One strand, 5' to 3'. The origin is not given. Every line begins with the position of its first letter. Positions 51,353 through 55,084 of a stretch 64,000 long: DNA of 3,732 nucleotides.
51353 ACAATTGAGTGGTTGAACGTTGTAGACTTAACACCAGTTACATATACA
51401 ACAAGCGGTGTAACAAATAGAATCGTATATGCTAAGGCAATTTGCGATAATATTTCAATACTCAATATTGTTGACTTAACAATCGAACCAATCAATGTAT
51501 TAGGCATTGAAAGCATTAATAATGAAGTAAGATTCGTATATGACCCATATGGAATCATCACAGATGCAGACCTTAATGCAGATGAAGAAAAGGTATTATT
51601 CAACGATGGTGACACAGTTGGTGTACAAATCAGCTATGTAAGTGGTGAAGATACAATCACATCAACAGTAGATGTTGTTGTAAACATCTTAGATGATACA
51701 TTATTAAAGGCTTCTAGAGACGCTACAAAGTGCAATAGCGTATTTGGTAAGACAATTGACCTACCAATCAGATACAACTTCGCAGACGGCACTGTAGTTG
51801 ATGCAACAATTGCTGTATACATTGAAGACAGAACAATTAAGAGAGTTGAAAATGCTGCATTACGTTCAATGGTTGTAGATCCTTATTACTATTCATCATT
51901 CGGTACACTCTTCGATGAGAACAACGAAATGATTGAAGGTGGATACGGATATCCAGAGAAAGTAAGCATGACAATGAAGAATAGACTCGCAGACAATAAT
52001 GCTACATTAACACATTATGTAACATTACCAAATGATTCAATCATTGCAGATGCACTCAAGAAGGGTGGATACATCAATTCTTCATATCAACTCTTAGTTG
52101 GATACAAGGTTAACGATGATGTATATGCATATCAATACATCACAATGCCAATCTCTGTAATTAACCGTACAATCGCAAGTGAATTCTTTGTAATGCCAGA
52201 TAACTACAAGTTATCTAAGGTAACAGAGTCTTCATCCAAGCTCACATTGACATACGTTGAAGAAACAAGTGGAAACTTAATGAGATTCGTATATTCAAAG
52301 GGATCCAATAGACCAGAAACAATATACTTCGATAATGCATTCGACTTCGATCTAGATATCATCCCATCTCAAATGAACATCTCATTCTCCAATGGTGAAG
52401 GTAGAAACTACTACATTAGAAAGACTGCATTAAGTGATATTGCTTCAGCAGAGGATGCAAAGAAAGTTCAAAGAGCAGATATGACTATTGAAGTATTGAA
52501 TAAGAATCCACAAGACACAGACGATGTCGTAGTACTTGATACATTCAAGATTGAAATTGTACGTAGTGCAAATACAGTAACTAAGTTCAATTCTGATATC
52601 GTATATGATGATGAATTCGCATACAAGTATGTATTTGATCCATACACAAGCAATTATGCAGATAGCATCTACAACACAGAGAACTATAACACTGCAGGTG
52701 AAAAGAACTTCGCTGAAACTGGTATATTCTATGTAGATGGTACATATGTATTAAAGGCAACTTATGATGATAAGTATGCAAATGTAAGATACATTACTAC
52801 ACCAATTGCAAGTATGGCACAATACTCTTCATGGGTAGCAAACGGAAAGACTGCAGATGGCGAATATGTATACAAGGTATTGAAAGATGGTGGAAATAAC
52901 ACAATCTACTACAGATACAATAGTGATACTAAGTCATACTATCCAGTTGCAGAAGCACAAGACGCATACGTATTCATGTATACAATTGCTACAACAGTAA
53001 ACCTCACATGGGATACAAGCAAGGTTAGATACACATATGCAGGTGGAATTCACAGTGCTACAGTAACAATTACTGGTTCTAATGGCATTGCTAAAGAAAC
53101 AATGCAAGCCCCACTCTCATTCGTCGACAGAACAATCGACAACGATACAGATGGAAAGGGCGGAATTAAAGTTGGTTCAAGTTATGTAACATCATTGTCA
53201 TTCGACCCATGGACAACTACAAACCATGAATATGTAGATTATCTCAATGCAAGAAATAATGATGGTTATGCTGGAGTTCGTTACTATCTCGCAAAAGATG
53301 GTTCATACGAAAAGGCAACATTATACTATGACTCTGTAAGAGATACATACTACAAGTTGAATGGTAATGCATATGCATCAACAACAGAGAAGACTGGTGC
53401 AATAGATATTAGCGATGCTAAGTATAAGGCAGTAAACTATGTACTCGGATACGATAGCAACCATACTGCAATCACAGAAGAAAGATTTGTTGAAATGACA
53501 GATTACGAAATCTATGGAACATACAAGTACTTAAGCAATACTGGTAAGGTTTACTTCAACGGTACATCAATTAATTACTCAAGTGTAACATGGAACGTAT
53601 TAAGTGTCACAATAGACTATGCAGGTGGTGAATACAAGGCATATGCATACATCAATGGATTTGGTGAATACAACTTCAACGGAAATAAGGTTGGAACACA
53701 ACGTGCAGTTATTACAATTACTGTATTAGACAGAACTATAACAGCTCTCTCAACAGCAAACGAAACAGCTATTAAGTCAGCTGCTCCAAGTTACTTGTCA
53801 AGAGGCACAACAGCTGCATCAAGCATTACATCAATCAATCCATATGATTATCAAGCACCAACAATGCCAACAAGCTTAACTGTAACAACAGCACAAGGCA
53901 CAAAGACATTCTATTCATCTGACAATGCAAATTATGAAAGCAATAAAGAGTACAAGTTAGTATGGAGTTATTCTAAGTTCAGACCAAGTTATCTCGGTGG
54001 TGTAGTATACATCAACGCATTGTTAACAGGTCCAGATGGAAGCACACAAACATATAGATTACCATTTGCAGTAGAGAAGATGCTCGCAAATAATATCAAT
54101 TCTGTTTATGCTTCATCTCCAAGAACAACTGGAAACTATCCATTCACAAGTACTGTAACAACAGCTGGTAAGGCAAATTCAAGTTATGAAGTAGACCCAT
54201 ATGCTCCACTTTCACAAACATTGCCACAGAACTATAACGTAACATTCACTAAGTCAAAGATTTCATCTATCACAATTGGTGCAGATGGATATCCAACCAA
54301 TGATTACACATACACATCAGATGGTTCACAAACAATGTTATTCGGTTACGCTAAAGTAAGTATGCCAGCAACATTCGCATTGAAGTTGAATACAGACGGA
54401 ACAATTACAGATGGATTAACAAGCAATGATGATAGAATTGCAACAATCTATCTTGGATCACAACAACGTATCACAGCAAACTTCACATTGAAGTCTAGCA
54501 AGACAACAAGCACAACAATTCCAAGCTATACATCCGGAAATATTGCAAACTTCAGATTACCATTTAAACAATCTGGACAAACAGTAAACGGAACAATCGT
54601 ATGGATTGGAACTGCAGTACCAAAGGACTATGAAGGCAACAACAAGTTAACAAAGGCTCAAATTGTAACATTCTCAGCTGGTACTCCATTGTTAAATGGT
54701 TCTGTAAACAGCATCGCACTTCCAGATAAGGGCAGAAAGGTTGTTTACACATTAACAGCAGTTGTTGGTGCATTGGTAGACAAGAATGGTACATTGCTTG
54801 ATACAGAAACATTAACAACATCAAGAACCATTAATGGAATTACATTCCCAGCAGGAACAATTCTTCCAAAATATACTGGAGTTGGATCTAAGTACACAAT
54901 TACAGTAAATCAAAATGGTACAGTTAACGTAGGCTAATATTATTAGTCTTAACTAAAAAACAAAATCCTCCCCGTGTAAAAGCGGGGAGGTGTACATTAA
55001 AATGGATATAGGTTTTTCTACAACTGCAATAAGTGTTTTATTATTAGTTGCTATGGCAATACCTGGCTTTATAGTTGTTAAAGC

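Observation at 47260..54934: C-terminal ~2,500 residues switch to an array of beta-sandwich-like units with [DN]-P-[YW] openings and DRTI closings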

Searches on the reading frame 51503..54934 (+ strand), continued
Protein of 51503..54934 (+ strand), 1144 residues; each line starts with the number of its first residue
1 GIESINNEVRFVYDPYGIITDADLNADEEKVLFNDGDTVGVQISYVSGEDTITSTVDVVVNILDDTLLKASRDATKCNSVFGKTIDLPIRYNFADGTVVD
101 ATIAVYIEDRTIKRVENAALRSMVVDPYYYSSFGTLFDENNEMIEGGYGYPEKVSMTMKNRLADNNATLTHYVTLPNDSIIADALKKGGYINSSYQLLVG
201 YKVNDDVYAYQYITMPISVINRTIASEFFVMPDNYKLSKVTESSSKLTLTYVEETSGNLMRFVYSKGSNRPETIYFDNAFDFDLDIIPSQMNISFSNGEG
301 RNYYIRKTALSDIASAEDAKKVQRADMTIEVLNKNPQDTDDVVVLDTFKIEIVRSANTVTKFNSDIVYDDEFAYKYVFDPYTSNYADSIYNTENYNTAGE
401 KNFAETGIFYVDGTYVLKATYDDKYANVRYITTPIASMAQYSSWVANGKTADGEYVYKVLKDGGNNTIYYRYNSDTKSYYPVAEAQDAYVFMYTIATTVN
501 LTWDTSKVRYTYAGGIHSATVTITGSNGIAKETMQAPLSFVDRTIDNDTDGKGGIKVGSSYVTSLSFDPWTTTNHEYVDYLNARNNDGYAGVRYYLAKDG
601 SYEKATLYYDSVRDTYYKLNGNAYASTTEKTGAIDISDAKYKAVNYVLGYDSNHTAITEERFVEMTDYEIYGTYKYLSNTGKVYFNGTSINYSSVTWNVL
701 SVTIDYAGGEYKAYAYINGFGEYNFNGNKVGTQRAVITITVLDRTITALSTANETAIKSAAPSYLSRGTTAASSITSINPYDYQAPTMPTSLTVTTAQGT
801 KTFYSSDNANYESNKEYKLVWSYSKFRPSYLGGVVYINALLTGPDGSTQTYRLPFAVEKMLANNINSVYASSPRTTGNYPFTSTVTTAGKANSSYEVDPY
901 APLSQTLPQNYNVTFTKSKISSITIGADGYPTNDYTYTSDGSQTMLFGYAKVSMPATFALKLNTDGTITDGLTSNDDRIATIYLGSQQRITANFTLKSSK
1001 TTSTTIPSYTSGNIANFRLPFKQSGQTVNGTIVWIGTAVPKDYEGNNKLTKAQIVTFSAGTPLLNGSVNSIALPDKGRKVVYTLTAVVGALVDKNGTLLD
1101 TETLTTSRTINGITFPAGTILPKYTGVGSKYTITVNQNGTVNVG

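Call 94: search_protein_families(library=pfam, proteins=[P0018, P0022, P0025, P0029, P0035, P0042, P0048, P0052, P0034, P0076], max_evalue=0.01)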
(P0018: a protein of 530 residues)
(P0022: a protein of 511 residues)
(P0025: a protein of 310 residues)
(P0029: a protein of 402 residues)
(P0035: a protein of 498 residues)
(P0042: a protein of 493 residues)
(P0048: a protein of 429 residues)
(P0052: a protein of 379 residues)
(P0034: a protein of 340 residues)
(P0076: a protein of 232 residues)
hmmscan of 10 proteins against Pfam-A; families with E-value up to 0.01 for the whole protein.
P0018 (530 aa): 1 family
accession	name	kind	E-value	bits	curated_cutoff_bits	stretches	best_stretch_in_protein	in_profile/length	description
PF07532.17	Big_4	-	0.00031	20.7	22.1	1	102-140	18-56/59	Bacterial Ig-like domain (group 4)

P0022 (511 aa): 1 family
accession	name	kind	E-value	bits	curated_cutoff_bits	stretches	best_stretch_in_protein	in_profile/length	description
PF07532.17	Big_4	-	6.9e-05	22.7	22.1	1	61-107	11-56/59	Bacterial Ig-like domain (group 4)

P0025 (310 aa): 0 families

P0029 (402 aa): 0 families

P0035 (498 aa): 1 family
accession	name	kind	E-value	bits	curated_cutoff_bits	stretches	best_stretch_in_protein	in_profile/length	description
PF07532.17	Big_4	-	0.0013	18.7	22.1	1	20-59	14-52/59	Bacterial Ig-like domain (group 4)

P0042 (493 aa): 0 families

P0048 (429 aa): 0 families

P0052 (379 aa): 0 families

P0034 (340 aa): 0 families

P0076 (232 aa): 1 family
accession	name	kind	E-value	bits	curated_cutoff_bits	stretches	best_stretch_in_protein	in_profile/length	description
PF06605.17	Prophage_tail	-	3.8e-07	30.5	31.3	1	4-53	87-139/250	Prophage endopeptidase tail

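Call 96: search_dna_similar(query=P0076, collection=phages, mode=protein, max_evalue=0.001, max_rows=15)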
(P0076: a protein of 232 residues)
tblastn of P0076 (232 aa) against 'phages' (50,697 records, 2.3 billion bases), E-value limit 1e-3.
Records with a match: 54; places in all: 54; records where one place covers at least 80% of the query: 0.
Best place of each record, by identity: <60% 54.
By first word of the organism name: Streptococcus 41; Ruminococcus 7; Enterococcus 3; Bacteriophage 2; Campylobacter 1.
By host as written in the record: [Ruminococcus] gnavus ATCC 29149 6; Streptococcus thermophilus 6; - 4; Streptococcus equinus MEM7 4; Streptococcus equinus MEM36 3; Streptococcus equinus MEM35 2; Enterococcus_D sp002850555 DO55 2; Streptococcus agalactiae 2; and 25 more.
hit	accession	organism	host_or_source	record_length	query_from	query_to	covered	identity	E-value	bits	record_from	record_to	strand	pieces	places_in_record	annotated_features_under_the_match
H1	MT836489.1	Bacteriophage sp.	human fecal samples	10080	1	58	25%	56.9%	6e-11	67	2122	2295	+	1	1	record has no annotation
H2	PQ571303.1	Ruminococcus phage RG-TP1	Mediterraneibacter gnavus (Ruminococcus ...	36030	1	58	25%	55.2%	7e-13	73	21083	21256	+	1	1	tail fiber protein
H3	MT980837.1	Ruminococcus phage phiRg507T2_3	[Ruminococcus] gnavus ATCC 29149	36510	1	58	25%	53.4%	4e-13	74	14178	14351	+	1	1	gp16: tail fiber protein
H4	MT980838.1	Ruminococcus phage phiRg519T2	[Ruminococcus] gnavus ATCC 29149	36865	1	58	25%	53.4%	4e-13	74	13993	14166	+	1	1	gp15: tail fiber protein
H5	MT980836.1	Ruminococcus phage phiRg507T2_2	[Ruminococcus] gnavus ATCC 29149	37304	1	58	25%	53.4%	4e-13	74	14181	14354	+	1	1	gp16: tail fiber protein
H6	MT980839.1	Ruminococcus phage phiRgPS_6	[Ruminococcus] gnavus ATCC 29149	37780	1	58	25%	53.4%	5e-13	73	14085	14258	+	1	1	gp16: tail fiber protein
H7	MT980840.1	Ruminococcus phage phiRgIBDN1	[Ruminococcus] gnavus ATCC 29149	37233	1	66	28%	45.9%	1e-12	72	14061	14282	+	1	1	gp16: tail fiber protein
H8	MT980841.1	Ruminococcus phage phiRM10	[Ruminococcus] gnavus ATCC 29149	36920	1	58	25%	51.7%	5e-12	71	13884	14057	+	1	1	gp15: tail fiber protein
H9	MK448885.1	Streptococcus phage Javan252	Streptococcus henryi A-4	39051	1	71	31%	39.5%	1e-6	55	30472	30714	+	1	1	tail assembly protein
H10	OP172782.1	Enterococcus phage EC99P1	Enterococcus_D sp002850555 DO99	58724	1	58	25%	48.3%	6e-10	64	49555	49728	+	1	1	hypothetical protein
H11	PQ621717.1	Streptococcus phage PY9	Streptococcus equinus MEM7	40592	1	90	39%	31.1%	2e-5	51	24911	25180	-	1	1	tail fiber and host specificity protein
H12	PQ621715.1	Streptococcus phage PY4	Streptococcus equinus MEM7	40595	1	90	39%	31.1%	2e-5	51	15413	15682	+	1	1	tail fiber and host specificity protein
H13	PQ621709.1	Streptococcus phage Pika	Streptococcus equinus MEM36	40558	1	90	39%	31.1%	3e-5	50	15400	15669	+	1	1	tail fiber and host specificity protein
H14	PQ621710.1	Streptococcus phage PYS40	Streptococcus equinus MEM35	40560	1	90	39%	31.1%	3e-5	50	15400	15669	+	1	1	tail fiber and host specificity protein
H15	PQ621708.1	Streptococcus phage Bsingle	Streptococcus equinus MEM36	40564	1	90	39%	31.1%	3e-5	50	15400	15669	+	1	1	tail fiber and host specificity protein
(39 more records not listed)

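Call 97: find_encoding_contigs(protein=P0076, flank=8000, max_places=3)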
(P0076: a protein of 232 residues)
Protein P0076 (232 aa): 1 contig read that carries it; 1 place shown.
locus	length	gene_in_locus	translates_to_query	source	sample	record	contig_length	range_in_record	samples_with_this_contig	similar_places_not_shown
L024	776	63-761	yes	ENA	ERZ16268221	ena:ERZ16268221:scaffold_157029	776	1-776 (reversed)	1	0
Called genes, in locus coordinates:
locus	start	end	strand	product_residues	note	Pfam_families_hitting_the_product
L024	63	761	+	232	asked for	PF06605:Prophage_tail (weak)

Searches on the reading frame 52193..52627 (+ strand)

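Call 20: search_protein_families(library=pfam, proteins=[window:52193-52627:+], max_evalue=10)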
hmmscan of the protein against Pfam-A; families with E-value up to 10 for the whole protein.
seq(145 aa): 1 family
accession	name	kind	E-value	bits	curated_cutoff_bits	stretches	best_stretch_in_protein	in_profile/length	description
PF19459.4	DUF5996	-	0.031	13.8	25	1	17-116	28-125/296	Family of unknown function (DUF5996)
